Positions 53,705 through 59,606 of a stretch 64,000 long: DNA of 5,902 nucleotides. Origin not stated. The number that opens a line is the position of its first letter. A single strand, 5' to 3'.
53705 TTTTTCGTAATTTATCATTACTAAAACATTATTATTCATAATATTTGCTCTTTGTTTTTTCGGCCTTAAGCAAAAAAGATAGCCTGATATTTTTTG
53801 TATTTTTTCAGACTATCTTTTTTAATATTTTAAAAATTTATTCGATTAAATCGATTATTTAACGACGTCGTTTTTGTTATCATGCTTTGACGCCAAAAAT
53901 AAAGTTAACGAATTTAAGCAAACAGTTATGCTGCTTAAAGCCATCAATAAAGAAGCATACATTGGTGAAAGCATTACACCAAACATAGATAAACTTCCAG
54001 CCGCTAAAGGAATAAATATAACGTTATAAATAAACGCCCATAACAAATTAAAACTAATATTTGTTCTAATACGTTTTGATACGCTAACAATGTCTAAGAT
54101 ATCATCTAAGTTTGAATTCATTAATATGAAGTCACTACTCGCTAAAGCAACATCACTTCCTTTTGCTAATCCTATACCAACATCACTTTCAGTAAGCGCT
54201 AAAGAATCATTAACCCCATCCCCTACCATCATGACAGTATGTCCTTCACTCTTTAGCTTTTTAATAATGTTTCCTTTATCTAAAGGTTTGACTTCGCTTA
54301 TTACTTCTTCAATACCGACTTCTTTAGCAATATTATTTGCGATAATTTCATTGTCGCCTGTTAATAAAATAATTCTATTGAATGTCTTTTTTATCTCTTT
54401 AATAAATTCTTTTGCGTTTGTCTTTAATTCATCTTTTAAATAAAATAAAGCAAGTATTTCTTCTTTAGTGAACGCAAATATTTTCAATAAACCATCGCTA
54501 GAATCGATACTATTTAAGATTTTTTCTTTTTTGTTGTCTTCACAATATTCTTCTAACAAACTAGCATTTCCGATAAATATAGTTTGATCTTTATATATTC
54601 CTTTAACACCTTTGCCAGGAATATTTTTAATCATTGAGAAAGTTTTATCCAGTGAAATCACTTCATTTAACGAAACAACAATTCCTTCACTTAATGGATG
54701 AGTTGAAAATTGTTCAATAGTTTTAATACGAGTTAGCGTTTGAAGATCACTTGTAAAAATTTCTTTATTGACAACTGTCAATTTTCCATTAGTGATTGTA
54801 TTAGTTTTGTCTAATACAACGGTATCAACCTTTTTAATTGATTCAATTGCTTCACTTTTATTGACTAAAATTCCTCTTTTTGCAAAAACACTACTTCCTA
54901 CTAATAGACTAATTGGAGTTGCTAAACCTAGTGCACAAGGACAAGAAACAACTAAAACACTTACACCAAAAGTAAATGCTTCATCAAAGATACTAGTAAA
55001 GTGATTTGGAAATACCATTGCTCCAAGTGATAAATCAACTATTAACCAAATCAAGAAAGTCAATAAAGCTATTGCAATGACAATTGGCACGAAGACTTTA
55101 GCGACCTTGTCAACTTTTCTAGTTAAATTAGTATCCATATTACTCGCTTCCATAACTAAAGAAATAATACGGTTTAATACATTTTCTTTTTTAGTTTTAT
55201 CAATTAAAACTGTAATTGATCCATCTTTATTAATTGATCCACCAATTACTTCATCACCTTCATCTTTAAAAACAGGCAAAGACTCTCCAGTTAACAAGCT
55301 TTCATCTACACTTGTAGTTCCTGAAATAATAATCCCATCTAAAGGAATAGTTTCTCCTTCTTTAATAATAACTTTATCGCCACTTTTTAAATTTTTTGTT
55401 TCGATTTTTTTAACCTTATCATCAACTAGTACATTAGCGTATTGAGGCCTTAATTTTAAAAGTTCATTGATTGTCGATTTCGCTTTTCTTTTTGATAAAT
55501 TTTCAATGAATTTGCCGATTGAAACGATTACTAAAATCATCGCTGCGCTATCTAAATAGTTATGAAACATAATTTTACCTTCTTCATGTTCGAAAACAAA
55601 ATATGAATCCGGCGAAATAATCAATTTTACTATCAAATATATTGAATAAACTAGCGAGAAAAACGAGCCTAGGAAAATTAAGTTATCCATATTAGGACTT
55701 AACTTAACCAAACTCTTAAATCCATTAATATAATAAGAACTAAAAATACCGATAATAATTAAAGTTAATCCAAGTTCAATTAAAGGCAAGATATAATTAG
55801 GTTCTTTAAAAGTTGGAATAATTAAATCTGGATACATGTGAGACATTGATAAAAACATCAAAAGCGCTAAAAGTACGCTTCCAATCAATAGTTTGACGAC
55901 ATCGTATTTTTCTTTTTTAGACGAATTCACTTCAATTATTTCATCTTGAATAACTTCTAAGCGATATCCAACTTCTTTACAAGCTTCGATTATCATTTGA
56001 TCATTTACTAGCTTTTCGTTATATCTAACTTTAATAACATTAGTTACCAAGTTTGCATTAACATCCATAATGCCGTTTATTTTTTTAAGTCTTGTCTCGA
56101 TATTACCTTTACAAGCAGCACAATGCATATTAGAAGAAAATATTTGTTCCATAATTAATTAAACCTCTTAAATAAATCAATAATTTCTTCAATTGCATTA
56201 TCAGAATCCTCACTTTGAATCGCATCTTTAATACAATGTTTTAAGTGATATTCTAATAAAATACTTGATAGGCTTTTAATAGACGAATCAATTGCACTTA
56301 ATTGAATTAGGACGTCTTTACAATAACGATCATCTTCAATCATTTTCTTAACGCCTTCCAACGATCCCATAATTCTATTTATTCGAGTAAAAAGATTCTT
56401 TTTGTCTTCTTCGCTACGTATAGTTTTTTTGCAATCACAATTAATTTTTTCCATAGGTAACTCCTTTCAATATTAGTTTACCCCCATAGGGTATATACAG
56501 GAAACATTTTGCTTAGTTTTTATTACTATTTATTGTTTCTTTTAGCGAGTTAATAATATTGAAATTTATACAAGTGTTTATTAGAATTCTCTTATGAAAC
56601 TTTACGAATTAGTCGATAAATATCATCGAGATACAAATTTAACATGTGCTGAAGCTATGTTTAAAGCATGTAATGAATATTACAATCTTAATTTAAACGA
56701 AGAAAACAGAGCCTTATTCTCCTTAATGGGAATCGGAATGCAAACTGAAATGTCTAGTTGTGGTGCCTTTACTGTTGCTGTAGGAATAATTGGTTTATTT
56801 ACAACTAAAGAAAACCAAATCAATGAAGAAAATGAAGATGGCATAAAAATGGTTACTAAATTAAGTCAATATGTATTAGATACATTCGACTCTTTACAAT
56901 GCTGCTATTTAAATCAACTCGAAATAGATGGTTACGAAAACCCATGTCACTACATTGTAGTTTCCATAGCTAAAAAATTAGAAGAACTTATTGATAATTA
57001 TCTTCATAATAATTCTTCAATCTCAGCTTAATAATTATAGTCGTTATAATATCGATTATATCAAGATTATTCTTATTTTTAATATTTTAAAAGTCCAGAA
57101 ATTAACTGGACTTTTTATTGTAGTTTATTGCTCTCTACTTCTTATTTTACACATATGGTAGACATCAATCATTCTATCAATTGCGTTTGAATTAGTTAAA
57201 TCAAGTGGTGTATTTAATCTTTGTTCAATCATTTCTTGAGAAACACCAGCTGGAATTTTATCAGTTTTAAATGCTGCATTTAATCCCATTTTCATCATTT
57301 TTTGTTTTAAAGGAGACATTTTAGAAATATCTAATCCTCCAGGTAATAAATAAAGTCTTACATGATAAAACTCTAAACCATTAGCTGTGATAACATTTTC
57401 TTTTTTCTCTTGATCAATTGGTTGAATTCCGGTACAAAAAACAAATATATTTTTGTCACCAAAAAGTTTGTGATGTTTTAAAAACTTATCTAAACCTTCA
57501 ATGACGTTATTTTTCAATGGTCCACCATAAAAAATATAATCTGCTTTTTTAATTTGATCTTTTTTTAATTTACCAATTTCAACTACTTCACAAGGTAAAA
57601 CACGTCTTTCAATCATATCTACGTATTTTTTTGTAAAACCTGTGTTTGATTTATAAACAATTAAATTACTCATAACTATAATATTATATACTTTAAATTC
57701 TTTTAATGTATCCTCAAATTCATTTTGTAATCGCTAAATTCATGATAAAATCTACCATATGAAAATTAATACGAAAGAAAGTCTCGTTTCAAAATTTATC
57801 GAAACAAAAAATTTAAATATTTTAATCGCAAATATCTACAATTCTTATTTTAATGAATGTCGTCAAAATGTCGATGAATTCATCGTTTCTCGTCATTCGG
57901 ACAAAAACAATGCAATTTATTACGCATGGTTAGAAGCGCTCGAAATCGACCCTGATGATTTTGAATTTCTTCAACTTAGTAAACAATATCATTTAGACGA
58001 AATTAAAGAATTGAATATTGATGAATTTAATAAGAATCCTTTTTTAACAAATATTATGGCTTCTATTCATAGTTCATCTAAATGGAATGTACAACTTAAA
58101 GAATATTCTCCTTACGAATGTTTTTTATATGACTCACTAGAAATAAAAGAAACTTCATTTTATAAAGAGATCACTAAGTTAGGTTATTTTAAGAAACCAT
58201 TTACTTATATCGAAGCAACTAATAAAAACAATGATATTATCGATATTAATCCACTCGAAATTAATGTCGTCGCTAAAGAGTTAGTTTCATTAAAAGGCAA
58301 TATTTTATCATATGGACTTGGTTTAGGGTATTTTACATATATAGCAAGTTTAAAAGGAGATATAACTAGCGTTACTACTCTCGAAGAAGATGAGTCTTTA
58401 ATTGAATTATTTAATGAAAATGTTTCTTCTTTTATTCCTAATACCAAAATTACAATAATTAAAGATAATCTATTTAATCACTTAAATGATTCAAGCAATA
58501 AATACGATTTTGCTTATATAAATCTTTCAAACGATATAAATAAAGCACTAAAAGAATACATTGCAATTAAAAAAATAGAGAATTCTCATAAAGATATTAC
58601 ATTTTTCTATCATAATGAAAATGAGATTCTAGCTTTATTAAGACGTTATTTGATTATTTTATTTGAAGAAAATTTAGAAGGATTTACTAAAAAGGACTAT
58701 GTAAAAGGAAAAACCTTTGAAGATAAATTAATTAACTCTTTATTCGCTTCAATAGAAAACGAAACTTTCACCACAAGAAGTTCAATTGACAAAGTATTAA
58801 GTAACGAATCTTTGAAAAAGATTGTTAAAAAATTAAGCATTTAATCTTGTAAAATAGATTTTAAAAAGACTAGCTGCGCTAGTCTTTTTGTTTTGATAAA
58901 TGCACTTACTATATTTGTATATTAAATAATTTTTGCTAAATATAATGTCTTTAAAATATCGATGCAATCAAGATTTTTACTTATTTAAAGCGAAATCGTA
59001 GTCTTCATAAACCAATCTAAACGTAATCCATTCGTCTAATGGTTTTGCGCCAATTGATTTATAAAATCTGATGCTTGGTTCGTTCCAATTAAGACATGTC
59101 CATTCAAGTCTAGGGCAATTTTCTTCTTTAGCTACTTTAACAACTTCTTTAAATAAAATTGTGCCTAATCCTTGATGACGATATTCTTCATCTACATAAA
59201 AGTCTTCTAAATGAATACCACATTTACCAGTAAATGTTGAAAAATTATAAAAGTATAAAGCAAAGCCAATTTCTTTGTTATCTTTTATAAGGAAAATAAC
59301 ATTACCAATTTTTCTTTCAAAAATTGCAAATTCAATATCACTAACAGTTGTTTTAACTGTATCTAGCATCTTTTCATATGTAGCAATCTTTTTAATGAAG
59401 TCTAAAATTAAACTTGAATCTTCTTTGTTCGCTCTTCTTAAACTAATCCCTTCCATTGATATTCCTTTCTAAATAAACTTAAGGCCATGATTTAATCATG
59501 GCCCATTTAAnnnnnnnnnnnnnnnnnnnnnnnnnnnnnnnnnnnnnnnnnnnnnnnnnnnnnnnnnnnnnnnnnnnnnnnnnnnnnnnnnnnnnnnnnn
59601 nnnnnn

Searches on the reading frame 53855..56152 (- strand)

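Call 63: search_protein_families(library=pfam, proteins=[window:53855-56152:-])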
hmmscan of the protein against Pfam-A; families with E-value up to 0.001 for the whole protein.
window:53855-56152:- (765 aa): 3 families
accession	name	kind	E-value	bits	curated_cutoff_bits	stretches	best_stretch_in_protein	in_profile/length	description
PF00122.25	E1-E2_ATPase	-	2.2e-56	190.7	28.1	1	234-426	2-181/181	E1-E2 ATPase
PF00702.32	Hydrolase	-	1.3e-24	88.1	26.4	1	442-654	1-188/191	haloacid dehalogenase-like hydrolase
PF00403.32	HMA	-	3.1e-09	37.5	24.8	1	5-63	3-61/62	Heavy-metal-associated domain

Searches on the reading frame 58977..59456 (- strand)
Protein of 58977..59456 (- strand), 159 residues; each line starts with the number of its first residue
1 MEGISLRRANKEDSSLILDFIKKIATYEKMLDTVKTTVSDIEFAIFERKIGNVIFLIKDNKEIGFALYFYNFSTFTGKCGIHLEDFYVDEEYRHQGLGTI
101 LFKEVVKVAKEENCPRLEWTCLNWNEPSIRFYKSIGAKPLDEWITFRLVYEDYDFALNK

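Call 63: search_protein_families(library=pfam, proteins=[window:58977-59456:-])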
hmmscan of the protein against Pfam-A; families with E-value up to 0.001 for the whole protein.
window:58977-59456:- (159 aa): 6 families
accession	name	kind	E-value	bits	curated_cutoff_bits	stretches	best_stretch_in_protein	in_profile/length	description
PF00583.31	Acetyltransf_1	-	5.7e-18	65.7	20.7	1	49-136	31-115/116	Acetyltransferase (GNAT) family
PF13508.13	Acetyltransf_7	-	1.9e-11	44.6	27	1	54-136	5-81/84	Acetyltransferase (GNAT) domain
PF13302.13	Acetyltransf_3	-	2.3e-07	32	25.4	1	31-138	31-138/138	Acetyltransferase (GNAT) domain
PF13673.13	Acetyltransf_10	-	1.1e-06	29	23.6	1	78-141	49-111/128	Acetyltransferase (GNAT) domain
PF13420.13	Acetyltransf_4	-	8.3e-05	23.1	24.3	1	50-136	47-133/155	Acetyltransferase (GNAT) domain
PF08445.16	FR47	-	0.00016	22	22.1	1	85-138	26-78/86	FR47-like protein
